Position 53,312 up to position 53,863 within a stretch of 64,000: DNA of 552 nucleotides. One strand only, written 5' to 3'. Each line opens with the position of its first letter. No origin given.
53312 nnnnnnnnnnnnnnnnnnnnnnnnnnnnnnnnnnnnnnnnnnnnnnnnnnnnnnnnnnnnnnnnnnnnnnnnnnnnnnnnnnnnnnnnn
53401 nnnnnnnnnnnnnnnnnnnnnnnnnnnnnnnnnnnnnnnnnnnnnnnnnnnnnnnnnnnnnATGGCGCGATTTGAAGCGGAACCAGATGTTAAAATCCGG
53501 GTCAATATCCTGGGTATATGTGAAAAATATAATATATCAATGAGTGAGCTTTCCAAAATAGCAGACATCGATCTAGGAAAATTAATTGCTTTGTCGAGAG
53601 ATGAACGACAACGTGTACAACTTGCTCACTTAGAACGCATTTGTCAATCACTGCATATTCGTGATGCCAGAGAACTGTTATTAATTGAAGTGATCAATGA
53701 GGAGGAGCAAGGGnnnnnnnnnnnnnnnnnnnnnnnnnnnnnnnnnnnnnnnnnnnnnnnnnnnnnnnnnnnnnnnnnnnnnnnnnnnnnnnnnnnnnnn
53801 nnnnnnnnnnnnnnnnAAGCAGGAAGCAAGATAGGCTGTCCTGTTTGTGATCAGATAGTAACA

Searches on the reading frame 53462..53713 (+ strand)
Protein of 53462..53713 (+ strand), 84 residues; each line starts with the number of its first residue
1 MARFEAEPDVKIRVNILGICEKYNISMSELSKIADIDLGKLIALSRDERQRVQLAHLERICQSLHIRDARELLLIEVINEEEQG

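Call 48: search_protein_families(library=pfam, proteins=[window:53462-53713:+], max_evalue=0.001)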
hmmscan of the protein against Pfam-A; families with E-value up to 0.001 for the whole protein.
window:53462-53713:+ (84 aa): 1 family
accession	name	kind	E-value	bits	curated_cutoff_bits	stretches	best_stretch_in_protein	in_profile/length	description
PF13443.12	HTH_26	-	8.8e-07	29.5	22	1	16-66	2-52/63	Cro/C1-type HTH DNA-binding domain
